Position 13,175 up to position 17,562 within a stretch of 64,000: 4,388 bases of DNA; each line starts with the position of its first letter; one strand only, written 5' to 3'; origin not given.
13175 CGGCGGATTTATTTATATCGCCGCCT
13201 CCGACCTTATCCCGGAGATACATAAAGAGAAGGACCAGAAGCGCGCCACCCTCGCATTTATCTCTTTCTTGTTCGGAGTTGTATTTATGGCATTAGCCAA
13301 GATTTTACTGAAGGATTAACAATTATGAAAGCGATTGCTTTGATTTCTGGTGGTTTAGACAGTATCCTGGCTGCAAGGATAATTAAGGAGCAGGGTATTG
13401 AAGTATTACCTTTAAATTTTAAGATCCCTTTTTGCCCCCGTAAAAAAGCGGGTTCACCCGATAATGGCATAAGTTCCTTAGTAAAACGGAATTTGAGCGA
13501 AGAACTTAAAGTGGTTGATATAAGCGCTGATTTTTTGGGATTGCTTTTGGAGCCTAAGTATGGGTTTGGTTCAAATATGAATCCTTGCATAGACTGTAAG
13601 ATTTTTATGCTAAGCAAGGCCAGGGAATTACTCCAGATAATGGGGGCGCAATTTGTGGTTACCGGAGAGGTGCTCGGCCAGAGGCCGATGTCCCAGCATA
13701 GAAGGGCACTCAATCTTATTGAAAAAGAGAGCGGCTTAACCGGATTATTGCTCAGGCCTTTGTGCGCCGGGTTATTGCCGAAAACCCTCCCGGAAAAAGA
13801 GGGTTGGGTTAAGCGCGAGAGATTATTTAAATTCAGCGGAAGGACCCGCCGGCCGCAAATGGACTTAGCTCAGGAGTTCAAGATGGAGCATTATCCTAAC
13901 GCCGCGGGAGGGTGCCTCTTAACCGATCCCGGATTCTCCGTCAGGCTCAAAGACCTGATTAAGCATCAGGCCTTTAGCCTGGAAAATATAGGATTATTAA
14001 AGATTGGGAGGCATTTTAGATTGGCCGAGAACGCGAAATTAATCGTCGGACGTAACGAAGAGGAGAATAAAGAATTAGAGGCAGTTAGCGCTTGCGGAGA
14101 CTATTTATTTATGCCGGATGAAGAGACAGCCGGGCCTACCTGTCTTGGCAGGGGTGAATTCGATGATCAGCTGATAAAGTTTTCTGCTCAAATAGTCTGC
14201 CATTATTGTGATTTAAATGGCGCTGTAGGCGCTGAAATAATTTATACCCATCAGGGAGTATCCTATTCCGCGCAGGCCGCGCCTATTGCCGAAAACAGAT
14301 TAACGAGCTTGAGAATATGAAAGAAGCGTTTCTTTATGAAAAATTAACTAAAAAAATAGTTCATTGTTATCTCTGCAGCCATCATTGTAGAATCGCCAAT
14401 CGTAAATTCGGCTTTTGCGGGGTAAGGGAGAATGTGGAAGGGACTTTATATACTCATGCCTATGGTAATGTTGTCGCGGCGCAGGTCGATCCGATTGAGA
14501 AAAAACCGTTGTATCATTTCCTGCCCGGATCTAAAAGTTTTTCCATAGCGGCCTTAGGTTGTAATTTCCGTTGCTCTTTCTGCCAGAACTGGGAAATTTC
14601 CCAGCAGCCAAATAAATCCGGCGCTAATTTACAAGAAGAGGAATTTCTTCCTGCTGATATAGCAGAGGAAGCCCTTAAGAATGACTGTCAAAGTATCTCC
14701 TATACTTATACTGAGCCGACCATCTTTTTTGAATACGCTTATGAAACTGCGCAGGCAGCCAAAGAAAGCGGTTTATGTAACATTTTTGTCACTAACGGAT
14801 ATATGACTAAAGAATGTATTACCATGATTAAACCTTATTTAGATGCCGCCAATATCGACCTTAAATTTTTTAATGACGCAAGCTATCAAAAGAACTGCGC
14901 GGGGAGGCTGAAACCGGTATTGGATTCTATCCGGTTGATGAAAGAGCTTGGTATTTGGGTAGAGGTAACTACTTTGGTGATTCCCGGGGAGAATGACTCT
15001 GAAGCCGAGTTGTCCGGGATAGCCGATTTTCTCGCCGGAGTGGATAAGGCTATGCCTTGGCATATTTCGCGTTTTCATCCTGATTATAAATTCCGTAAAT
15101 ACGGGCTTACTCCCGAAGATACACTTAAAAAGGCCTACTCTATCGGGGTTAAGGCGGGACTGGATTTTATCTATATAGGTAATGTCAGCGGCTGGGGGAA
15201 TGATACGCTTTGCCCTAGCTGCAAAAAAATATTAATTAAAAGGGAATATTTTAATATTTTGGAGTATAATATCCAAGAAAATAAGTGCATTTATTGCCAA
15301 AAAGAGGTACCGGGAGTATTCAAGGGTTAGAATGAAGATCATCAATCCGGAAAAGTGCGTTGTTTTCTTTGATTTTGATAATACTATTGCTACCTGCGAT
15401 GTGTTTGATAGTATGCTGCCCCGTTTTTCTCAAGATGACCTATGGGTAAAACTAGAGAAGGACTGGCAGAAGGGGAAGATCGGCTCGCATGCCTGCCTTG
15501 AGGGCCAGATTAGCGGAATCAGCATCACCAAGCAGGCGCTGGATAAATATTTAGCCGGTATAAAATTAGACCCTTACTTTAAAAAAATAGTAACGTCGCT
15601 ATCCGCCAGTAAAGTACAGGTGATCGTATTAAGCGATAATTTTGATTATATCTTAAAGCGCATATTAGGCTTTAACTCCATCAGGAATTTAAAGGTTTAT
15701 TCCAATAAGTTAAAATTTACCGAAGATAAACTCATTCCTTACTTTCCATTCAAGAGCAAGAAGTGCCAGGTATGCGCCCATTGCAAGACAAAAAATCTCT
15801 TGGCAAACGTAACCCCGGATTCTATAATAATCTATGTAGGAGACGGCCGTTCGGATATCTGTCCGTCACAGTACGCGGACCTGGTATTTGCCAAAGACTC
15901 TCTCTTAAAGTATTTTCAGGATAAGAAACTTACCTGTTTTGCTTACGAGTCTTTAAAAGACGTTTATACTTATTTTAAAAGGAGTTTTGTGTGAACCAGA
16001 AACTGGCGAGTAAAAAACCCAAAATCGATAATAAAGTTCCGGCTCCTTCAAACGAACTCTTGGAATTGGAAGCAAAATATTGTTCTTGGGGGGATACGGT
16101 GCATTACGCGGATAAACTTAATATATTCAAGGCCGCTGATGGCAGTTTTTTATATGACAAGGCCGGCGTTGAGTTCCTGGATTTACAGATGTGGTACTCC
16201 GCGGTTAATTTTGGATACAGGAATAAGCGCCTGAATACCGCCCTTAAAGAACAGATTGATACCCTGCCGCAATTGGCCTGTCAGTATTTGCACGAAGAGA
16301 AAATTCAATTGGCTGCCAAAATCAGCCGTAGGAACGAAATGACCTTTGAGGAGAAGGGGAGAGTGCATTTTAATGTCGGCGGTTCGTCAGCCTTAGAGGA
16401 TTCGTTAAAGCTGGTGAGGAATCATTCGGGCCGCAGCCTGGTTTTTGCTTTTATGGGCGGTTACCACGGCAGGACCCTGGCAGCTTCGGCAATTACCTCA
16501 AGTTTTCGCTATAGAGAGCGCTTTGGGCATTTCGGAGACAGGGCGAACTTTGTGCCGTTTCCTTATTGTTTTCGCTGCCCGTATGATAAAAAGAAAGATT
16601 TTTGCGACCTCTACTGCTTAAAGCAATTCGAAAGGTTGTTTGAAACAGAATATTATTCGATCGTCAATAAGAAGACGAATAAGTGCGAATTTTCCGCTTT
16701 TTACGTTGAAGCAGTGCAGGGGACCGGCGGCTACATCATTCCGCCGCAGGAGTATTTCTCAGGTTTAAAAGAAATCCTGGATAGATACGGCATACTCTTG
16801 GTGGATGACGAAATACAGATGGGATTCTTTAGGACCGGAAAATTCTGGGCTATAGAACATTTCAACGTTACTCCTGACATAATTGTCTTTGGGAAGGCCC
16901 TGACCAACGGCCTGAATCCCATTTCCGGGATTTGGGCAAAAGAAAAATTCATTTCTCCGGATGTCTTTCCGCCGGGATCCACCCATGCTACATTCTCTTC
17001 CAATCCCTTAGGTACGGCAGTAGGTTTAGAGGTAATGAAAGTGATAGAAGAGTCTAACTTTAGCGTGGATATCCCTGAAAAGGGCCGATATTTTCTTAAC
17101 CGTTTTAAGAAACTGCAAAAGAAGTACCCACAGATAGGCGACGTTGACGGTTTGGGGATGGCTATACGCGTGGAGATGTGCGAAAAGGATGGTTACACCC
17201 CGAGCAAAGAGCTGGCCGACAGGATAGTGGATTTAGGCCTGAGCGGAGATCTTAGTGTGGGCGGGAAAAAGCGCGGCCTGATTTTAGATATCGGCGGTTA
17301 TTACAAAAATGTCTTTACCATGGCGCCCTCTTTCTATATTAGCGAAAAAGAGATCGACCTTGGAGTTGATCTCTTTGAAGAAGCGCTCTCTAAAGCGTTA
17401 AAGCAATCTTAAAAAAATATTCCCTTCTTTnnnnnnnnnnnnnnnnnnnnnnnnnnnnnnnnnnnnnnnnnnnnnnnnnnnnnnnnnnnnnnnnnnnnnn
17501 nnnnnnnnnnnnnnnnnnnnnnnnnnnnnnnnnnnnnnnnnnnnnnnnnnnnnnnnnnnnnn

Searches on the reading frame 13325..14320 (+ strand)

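Call 71: search_protein_families(library=pfam, proteins=[window:13325-14320:+], max_evalue=0.00001)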
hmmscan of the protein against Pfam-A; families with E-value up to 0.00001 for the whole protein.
window:13325-14320:+ (331 aa): 2 families
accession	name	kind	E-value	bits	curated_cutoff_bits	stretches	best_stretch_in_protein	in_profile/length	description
PF18297.6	NFACT-R_2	-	1.3e-17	64.2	26.9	1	228-326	1-100/104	NFACT protein RNA binding domain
PF02568.20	ThiI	-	9.4e-09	35.6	20.5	1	2-147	5-145/197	Thiamine biosynthesis protein (ThiI)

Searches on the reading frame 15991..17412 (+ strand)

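Call 71: search_protein_families(library=pfam, proteins=[window:15991-17412:+], max_evalue=0.00001)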
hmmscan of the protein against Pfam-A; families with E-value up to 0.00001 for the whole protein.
window:15991-17412:+ (473 aa): 1 family
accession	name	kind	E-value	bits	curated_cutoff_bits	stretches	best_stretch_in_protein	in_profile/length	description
PF00202.27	Aminotran_3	-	4.9e-77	259.7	30.5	1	45-466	12-403/403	Aminotransferase class-III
